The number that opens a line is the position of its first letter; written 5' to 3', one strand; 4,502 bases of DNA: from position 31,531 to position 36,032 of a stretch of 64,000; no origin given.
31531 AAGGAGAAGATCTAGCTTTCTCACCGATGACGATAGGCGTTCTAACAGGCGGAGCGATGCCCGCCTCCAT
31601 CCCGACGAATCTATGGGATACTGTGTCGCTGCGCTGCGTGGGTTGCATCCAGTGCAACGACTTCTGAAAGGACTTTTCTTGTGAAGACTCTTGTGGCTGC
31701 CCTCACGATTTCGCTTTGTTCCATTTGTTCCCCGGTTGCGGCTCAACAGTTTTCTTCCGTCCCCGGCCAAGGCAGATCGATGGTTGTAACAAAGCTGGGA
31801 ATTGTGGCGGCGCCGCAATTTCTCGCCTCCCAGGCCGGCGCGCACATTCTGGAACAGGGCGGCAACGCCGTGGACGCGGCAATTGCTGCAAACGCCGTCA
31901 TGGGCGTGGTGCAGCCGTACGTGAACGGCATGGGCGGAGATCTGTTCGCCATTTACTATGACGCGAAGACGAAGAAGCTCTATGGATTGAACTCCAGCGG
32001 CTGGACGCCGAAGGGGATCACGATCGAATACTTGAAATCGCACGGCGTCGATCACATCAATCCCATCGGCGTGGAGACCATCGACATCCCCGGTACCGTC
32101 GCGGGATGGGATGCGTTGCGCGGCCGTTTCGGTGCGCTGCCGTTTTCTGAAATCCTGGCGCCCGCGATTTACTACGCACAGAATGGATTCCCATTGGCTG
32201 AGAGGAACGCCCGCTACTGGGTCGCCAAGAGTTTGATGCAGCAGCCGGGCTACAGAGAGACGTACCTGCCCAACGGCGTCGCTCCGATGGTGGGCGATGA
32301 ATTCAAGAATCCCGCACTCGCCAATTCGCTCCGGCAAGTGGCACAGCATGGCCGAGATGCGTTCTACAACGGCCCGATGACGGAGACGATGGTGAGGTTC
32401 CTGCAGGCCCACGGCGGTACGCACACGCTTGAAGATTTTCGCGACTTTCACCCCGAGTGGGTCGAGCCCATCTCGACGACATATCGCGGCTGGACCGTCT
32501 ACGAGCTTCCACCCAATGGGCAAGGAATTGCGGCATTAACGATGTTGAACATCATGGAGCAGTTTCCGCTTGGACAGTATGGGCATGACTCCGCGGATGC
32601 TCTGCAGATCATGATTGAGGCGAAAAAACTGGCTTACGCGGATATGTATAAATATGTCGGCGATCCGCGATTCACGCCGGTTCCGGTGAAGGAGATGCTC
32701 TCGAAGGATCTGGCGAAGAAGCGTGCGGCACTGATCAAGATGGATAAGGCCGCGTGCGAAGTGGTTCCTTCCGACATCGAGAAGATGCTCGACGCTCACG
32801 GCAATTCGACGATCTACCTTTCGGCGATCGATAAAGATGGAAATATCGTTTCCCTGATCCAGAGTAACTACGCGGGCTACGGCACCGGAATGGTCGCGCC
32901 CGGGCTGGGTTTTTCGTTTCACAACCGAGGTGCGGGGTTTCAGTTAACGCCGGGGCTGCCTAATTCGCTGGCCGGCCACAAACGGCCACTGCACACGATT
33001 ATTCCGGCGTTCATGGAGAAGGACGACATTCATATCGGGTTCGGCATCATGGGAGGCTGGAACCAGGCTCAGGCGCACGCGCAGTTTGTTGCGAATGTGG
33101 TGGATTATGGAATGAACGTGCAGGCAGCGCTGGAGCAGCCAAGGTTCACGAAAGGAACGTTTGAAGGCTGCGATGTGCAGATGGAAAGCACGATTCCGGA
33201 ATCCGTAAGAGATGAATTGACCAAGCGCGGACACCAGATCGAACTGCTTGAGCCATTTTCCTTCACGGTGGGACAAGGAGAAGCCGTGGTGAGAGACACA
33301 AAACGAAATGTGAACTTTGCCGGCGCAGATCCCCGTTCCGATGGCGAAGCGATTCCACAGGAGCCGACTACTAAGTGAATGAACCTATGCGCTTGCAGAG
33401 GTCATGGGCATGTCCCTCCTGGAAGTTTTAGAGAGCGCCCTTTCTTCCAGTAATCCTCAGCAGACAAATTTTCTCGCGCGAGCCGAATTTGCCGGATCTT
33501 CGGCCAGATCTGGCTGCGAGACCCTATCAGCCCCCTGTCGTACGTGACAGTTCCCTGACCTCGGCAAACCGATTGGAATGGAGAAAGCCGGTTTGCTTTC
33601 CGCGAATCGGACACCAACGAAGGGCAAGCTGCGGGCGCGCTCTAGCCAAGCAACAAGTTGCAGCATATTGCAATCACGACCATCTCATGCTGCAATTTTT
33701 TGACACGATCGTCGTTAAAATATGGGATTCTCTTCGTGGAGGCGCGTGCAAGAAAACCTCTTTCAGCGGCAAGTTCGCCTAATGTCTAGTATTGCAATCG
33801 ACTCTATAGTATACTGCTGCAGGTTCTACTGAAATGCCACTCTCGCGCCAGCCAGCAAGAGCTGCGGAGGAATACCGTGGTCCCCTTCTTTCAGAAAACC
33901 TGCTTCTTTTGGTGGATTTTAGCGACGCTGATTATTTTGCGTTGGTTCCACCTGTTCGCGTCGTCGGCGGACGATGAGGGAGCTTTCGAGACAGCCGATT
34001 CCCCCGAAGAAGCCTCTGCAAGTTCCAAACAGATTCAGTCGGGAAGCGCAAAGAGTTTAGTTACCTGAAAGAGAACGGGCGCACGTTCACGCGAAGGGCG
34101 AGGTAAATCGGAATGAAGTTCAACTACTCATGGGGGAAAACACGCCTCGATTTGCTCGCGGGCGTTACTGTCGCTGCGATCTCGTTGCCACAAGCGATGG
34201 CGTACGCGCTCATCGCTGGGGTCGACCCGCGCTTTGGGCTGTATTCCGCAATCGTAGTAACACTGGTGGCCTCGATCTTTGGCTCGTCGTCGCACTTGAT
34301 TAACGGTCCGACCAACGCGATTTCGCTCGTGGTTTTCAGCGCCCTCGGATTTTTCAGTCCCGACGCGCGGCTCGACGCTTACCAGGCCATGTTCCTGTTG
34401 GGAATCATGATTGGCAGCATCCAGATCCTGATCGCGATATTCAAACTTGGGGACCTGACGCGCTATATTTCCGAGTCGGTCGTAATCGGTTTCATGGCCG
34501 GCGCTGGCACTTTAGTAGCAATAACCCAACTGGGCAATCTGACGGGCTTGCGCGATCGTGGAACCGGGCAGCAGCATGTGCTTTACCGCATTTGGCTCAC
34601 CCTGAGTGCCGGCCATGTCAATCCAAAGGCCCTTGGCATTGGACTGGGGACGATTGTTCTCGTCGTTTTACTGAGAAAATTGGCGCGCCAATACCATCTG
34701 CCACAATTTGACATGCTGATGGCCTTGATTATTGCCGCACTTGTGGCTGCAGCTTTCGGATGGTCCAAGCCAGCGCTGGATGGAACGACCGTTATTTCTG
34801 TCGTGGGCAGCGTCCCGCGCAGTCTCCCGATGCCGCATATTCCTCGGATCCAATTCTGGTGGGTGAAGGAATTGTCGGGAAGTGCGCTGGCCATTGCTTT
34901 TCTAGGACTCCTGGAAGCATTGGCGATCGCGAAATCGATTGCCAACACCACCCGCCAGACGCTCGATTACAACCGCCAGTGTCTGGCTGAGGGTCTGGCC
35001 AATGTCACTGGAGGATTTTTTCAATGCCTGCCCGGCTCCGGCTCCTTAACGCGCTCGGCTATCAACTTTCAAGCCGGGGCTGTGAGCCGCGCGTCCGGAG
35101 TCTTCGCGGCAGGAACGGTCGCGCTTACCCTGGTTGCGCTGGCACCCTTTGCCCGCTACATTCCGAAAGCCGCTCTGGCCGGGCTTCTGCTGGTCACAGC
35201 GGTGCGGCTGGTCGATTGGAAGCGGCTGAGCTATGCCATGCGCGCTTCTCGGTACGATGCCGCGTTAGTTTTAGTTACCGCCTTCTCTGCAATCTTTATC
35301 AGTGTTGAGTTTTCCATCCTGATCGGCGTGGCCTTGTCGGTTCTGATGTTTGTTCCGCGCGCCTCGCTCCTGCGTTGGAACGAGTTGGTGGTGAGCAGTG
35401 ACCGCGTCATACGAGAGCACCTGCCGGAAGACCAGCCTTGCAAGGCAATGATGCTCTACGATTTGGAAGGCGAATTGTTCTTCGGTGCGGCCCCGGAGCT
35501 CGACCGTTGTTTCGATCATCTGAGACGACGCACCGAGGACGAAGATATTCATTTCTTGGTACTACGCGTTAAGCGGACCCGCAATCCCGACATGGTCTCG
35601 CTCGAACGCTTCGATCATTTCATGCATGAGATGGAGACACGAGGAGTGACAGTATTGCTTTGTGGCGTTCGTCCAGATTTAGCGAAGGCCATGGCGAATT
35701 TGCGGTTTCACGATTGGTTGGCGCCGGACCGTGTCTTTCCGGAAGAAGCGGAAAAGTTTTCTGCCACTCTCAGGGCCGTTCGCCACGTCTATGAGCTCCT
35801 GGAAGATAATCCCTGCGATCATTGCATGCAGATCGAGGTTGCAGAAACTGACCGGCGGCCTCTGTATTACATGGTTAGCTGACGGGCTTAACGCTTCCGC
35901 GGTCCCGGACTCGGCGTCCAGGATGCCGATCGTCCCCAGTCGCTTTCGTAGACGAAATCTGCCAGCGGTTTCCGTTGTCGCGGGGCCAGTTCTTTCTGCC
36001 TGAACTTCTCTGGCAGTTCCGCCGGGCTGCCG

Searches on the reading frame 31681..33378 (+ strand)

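Call 29: search_protein_families(library=ncbifam, proteins=[window:31681-33378:+], max_evalue=0.00001)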
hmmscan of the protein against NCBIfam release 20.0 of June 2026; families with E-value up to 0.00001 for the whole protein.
window:31681-33378:+ (565 aa): 2 families
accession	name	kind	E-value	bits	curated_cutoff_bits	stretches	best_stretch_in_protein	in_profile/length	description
TIGR00066.1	g_glut_trans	equivalog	1.8e-116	389.7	357.85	1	40-552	1-518/518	gamma-glutamyltransferase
NF007187.0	PRK09615.1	equivalog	2e-74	251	990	1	18-553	28-573/581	gamma-glutamyltransferase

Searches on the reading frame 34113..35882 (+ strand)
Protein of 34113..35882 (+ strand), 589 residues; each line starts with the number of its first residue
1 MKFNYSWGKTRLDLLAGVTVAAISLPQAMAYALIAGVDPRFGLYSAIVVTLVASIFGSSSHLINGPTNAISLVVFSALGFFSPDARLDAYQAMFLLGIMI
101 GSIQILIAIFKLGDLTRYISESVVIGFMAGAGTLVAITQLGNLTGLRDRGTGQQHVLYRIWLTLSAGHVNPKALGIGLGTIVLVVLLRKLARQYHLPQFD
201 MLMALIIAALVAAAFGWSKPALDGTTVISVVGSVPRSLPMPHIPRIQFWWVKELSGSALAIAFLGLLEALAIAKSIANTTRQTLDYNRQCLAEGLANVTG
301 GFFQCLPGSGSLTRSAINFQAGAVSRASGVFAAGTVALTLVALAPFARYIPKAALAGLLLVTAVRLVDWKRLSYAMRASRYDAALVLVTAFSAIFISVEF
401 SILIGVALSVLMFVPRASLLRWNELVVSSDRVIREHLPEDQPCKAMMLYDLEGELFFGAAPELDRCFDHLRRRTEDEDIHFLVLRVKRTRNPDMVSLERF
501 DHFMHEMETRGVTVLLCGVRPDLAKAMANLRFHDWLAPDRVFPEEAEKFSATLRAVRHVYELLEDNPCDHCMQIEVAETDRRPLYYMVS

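Call 18: search_protein_families(library=ncbifam, proteins=[window:34113-35882:+], max_evalue=0.00001)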
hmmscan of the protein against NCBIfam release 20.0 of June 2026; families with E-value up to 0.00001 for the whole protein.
window:34113-35882:+ (589 aa): 3 families
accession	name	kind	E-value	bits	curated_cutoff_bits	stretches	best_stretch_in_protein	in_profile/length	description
TIGR00815.1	sulP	subfamily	1.2e-104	350.8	380.45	1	3-535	7-552/565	sulfate permease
NF008660.1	PRK11660.1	equivalog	3e-64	217.4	614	1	3-533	22-546/572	C4-dicarboxylic acid transporter DauA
NF050096.1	BicarbTportBicA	equivalog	6.4e-54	183.4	880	1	9-553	11-544/547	bicarbonate transporter BicA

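Call 30: find_encoding_contigs(protein=window:34113-35882:+, flank=1000, max_places=4)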
Protein window:34113-35882:+ (589 aa): no gene with exactly this product is on record in the collection.
